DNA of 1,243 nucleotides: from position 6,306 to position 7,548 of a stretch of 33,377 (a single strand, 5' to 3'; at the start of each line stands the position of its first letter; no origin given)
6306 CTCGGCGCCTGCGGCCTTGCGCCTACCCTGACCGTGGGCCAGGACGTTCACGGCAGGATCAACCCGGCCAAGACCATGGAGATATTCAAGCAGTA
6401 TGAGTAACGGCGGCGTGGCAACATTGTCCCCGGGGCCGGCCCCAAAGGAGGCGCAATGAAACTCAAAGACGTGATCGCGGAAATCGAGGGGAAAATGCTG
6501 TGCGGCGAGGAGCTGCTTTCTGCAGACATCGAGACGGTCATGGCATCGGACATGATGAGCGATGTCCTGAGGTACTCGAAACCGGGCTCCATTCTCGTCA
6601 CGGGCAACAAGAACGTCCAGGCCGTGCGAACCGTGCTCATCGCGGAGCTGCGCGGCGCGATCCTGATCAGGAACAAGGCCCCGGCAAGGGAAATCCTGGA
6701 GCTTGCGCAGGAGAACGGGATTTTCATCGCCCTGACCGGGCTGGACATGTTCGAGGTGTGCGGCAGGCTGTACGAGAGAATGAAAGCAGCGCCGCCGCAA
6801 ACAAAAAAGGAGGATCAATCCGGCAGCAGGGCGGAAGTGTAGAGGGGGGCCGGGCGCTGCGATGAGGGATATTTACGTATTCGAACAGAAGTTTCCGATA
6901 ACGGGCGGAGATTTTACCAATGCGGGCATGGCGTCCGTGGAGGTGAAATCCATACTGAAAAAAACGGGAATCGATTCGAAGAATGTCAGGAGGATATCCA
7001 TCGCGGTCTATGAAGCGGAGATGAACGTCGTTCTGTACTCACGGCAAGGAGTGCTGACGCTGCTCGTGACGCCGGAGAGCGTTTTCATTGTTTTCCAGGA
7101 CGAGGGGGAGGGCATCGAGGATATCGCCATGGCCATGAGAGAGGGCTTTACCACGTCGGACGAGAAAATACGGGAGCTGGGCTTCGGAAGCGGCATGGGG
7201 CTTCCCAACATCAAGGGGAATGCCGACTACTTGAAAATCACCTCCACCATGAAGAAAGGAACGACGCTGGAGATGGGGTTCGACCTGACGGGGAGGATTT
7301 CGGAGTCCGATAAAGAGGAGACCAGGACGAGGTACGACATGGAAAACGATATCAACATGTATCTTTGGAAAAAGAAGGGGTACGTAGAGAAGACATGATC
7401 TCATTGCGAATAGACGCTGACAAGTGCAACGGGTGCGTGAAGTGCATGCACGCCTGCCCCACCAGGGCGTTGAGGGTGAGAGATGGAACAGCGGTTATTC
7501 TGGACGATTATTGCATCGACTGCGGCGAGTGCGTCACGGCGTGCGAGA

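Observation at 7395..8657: HydS-like [FeFe]-hydrogenase homolog: all four H-cluster cysteines retained, proton-relay Cys and both conserved Met replaced, extra Cx2Cx4Cx16C motif, no PAS domain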

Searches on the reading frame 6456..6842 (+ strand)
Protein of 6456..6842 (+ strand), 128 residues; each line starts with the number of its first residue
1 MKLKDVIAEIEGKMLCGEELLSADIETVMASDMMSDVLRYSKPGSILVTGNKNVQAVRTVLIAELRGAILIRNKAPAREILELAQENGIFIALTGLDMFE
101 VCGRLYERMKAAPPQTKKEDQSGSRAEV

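Call 3: search_protein_families(library=pfam, proteins=[window:6456-6842:+], max_evalue=0.01)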
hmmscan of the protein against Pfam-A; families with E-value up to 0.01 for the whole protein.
window:6456-6842:+ (128 aa): 1 family
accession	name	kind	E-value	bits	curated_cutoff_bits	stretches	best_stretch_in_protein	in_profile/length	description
PF07085.17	DRTGG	-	6.6e-10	39.2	25.2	1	5-105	1-102/105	DRTGG domain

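Call 4: search_protein_families(library=ncbifam, proteins=[window:6456-6842:+], max_evalue=0.01)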
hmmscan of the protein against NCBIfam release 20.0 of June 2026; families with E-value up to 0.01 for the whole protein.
window:6456-6842:+ (128 aa): 3 families
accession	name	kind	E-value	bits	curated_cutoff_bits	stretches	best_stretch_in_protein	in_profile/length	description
NF011443.0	PRK14869.1-5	equivalog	2.1e-05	23.2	335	1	3-102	141-240/546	putative manganese-dependent inorganic diphosphatase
NF011447.0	PRK14869.2-3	equivalog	2.8e-05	22.9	522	1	5-101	143-237/540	putative manganese-dependent inorganic diphosphatase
NF011440.0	PRK14869.1-2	equivalog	0.00056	18.7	746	1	3-102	137-234/541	putative manganese-dependent inorganic diphosphatase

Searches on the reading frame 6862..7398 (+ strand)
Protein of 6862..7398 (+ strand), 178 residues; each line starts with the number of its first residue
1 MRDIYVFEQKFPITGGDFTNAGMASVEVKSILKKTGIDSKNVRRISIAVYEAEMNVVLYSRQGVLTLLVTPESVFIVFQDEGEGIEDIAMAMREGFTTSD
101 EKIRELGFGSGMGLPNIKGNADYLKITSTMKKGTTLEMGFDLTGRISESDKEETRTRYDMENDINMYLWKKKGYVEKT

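Call 3: search_protein_families(library=pfam, proteins=[window:6862-7398:+], max_evalue=0.01)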
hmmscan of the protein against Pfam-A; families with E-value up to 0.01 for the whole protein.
window:6862-7398:+ (178 aa): 2 families
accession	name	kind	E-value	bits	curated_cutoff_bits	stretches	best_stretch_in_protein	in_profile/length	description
PF13581.12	HATPase_c_2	-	4.9e-07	30.2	27.4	1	25-138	12-125/127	Histidine kinase-like ATPase domain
PF02518.31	HATPase_c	-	2.9e-05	24.9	26.4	1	43-142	4-109/111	Histidine kinase-, DNA gyrase B-, and HSP90-like ATPase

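Call 4: search_protein_families(library=ncbifam, proteins=[window:6862-7398:+], max_evalue=0.01)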
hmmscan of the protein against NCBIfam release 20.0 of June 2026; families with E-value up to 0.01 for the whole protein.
window:6862-7398:+ (178 aa): 4 families
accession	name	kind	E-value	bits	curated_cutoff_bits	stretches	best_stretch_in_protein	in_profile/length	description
TIGR01925.2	spIIAB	equivalog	1.4e-14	54.2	135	1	19-139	12-133/137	anti-sigma F factor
NF041045.1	RsbA_anti_sig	subfamily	0.00014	21.2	210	1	27-139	197-301/303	anti-sigma factor RsbA family regulatory protein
NF010076.0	PRK13557.1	subfamily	0.00015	20.3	631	1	68-160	319-412/540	histidine kinase famiy protein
NF003144.0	PRK04069.1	equivalog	0.00028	20.3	145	1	26-140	24-141/161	anti-sigma B factor RsbW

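Call 61: search_solved_structures(query=window:6862-7398:+, max_evalue=0.01)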
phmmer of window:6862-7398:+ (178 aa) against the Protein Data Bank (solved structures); distinct sequences matched with E-value up to 0.01: 4.
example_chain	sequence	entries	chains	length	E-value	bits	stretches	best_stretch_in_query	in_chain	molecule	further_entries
1til_A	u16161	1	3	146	0.00032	23.9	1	23-138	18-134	Anti-sigma F factor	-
1l0o_A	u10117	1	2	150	0.00034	23.8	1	23-138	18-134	Anti-sigma F factor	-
1tid_A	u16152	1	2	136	0.00036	23.8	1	23-136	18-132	Anti-sigma F factor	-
1th8_A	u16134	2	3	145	0.00038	23.7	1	23-137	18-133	Anti-sigma F factor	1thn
